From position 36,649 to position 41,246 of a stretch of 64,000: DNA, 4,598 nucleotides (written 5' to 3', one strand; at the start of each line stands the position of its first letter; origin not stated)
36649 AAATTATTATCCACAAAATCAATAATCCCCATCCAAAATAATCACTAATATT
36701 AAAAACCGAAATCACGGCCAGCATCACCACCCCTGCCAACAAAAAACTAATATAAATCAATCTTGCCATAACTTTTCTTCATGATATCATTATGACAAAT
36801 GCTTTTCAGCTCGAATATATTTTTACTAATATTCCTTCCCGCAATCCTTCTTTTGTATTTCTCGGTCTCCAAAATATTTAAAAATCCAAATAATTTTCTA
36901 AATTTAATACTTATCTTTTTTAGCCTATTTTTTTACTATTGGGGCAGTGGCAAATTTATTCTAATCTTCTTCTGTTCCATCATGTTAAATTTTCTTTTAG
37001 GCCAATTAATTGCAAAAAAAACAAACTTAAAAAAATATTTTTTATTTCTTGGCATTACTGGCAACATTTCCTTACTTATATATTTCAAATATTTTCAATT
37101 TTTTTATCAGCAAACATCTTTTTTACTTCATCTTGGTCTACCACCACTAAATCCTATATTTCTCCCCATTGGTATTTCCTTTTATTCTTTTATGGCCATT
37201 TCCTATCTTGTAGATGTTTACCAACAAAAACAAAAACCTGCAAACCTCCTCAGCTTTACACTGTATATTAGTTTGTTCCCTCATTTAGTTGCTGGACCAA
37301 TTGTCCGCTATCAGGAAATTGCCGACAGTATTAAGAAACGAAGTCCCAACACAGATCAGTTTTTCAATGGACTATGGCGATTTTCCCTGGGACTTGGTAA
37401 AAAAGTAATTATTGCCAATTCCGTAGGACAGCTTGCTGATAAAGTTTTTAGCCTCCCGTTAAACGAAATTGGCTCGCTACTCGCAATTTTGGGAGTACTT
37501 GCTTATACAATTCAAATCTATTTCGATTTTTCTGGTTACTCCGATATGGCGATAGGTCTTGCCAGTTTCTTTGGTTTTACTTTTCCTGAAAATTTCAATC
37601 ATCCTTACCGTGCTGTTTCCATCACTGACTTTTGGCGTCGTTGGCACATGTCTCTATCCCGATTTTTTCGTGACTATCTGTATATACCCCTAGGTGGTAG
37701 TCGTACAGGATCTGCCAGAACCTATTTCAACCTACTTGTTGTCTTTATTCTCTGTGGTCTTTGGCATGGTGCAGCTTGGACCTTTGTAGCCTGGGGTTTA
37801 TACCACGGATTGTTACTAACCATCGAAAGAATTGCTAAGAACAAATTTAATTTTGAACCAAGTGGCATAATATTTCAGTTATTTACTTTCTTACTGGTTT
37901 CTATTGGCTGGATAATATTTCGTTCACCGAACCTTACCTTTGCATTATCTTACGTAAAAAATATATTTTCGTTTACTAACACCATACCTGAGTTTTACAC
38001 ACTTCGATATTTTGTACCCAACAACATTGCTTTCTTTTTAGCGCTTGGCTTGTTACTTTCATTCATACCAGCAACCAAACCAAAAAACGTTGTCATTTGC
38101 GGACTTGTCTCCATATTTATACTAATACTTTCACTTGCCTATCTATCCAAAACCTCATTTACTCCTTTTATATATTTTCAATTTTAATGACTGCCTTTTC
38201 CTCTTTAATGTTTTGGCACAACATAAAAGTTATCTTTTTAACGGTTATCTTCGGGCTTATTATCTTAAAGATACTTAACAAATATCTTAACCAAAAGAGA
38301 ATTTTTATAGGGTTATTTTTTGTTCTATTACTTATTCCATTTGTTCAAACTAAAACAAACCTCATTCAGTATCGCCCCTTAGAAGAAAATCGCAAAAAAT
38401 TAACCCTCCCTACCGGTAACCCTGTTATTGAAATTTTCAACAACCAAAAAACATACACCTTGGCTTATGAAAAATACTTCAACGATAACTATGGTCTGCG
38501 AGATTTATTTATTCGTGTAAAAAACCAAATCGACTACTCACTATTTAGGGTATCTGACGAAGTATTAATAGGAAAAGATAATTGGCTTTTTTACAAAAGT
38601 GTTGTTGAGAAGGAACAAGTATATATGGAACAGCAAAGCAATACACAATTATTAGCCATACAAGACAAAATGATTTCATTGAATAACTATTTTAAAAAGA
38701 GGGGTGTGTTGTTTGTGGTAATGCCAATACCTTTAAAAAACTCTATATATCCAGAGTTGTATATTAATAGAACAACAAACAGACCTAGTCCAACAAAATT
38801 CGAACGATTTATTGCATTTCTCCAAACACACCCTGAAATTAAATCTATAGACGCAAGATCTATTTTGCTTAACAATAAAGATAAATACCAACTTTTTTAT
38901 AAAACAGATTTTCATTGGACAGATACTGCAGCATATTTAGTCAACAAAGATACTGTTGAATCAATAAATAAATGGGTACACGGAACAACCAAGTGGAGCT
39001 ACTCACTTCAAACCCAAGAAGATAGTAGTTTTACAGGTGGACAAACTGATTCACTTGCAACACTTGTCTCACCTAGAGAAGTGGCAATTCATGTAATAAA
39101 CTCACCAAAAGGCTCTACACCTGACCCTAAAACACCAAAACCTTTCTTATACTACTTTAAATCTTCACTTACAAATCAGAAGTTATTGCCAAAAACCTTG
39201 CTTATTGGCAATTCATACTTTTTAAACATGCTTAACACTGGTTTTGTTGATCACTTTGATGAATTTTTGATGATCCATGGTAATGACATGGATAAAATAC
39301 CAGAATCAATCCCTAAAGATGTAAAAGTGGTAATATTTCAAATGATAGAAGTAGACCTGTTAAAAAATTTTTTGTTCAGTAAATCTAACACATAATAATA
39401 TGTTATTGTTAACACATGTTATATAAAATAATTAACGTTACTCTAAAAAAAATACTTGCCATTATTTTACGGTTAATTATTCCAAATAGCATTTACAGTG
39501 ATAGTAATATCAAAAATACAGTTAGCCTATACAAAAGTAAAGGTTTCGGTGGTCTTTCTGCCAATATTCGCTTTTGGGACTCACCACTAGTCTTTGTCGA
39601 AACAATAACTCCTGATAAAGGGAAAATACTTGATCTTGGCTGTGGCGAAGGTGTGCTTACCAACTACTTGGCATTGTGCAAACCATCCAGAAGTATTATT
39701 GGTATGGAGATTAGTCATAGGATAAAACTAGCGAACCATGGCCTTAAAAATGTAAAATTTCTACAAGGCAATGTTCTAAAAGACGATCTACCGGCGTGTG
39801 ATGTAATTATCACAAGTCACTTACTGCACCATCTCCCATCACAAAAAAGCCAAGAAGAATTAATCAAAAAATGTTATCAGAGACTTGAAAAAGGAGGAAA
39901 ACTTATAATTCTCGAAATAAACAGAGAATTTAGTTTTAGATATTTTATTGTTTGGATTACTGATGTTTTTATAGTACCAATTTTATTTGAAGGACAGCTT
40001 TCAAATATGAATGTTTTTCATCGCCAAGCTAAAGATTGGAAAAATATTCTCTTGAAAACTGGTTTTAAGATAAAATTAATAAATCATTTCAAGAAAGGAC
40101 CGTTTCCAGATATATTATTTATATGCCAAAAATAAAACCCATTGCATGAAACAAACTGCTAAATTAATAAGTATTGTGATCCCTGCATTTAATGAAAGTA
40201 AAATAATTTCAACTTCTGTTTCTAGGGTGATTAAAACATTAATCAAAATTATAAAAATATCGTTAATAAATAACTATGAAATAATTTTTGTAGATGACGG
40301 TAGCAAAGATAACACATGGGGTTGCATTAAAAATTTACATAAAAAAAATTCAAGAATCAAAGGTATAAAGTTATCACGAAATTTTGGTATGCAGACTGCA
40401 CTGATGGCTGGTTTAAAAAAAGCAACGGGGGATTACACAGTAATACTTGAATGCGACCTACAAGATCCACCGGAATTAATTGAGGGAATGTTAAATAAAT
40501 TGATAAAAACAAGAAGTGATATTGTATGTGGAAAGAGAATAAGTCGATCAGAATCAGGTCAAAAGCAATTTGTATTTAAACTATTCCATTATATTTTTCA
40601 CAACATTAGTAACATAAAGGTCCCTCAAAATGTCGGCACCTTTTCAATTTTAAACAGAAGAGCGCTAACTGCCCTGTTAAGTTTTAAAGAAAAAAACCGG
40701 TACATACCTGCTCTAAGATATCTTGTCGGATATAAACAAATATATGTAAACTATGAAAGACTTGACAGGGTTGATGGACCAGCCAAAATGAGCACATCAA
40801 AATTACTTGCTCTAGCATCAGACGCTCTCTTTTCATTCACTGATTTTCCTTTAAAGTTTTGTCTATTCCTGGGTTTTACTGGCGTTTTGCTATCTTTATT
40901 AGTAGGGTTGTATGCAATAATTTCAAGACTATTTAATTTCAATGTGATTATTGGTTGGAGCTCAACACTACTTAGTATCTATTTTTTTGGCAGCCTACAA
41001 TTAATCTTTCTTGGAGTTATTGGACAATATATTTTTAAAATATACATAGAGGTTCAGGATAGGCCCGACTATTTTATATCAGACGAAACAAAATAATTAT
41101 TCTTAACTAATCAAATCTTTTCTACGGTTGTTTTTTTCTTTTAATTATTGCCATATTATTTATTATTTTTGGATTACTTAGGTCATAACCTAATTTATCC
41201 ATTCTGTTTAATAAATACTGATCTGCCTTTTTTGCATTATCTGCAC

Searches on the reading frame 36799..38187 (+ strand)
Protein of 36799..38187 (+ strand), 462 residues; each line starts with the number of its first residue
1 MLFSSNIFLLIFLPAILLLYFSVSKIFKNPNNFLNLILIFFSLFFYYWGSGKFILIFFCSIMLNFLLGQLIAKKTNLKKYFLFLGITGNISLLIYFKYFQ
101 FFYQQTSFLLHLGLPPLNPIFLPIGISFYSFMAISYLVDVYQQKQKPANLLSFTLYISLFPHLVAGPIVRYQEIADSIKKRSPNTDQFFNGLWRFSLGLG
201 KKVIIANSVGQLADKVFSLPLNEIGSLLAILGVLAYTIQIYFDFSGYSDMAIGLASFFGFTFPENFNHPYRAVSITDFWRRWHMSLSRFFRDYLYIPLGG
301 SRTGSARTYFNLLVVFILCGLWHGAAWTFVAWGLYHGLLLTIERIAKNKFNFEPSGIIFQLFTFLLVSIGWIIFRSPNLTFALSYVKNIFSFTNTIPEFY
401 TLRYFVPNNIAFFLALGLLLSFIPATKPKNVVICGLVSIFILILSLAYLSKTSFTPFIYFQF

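Call 14: search_protein_families(library=pfam, proteins=[window:36799-38187:+], max_evalue=0.01)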
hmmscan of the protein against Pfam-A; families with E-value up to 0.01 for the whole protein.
window:36799-38187:+ (462 aa): 2 families
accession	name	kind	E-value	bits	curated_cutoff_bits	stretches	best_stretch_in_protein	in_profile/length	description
PF03062.24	MBOAT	-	5e-33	115.2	27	1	101-351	62-302/337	MBOAT, membrane-bound O-acyltransferase family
PF13813.11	MBOAT_2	-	2.8e-08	34.3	25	1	263-326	2-67/85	Membrane bound O-acyl transferase family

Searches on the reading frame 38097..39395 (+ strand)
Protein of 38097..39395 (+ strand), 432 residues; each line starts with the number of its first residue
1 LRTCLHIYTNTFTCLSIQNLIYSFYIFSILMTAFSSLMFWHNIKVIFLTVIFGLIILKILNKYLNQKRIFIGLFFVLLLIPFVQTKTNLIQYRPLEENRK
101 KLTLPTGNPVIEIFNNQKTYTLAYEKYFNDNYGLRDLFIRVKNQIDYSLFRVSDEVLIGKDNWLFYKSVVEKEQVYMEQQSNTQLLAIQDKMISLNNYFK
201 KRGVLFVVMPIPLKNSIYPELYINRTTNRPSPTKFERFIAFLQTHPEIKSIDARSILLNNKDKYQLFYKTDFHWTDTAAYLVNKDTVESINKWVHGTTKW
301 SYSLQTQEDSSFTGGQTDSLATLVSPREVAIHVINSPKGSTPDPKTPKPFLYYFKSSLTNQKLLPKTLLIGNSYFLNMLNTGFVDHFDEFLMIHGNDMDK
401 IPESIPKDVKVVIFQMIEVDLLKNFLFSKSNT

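Call 14: search_protein_families(library=pfam, proteins=[window:38097-39395:+], max_evalue=0.01)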
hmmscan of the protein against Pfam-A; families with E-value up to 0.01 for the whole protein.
window:38097-39395:+ (432 aa): 1 family
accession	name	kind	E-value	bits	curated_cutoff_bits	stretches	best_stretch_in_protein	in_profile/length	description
PF16822.11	ALGX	-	1.9e-22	80.6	26.5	1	156-384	1-220/268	SGNH hydrolase-like domain, acetyltransferase AlgX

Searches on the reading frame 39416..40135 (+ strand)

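Call 15: search_protein_families(library=pfam, proteins=[window:39416-40135:+], max_evalue=0.01)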
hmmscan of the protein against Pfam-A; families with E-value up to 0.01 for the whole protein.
window:39416-40135:+ (239 aa): 11 families
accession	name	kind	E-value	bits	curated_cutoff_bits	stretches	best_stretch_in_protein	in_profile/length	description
PF13489.12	Methyltransf_23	-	2.7e-14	53.7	27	1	52-219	7-161/164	Methyltransferase domain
PF13847.12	Methyltransf_31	-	4.5e-12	46.3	27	1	68-169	4-113/145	Methyltransferase domain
PF08241.18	Methyltransf_11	-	4.6e-12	46.9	21.2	1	72-165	1-95/95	Methyltransferase domain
PF00891.24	Methyltransf_2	-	5.5e-12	45.9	22.3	1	70-217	65-209/210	O-methyltransferase domain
PF13649.12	Methyltransf_25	-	1.3e-11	45.5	27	1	71-161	1-97/97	Methyltransferase domain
PF05175.20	MTS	-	5.2e-11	42.9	23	1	59-166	22-139/170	Methyltransferase small domain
PF08242.18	Methyltransf_12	-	7.1e-11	43.1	30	1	72-163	1-98/98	Methyltransferase domain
PF02390.23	Methyltransf_4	-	5.2e-05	23.2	24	1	71-121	5-61/173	Putative methyltransferase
PF01209.24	Ubie_methyltran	-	7.9e-05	22.5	20.1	1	69-173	49-159/233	ubiE/COQ5 methyltransferase family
PF01728.25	FtsJ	-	0.0034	17.8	24.1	1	67-124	21-79/181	FtsJ-like methyltransferase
PF07021.18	MetW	-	0.0063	16.6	21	1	61-92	7-38/193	Methionine biosynthesis protein MetW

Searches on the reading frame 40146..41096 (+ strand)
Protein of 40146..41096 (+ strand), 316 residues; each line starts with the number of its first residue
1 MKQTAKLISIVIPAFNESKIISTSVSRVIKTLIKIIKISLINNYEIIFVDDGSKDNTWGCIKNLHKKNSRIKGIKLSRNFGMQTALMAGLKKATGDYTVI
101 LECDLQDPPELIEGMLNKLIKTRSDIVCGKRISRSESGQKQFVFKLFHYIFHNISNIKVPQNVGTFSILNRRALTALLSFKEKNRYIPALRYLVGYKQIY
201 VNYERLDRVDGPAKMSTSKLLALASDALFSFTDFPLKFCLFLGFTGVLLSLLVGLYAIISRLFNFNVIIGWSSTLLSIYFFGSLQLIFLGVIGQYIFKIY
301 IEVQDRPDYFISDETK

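Call 15: search_protein_families(library=pfam, proteins=[window:40146-41096:+], max_evalue=0.01)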
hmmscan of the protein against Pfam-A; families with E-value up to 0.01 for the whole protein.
window:40146-41096:+ (316 aa): 4 families
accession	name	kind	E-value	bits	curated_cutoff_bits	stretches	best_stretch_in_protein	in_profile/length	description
PF00535.33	Glycos_transf_2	-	1.8e-34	119.5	23.3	1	9-175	1-165/168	Glycosyl transferase family 2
PF10111.15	Glyco_tranf_2_2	-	0.00032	20.7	27.3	1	35-117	21-104/276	Glycosyltransferase like family 2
PF13506.12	Glyco_transf_21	-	0.0012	18.8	21.7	1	85-177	21-117/174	Glycosyl transferase family 21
PF13641.12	Glyco_tranf_2_3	-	0.0029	18.1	27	1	8-135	3-127/230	Glycosyltransferase like family 2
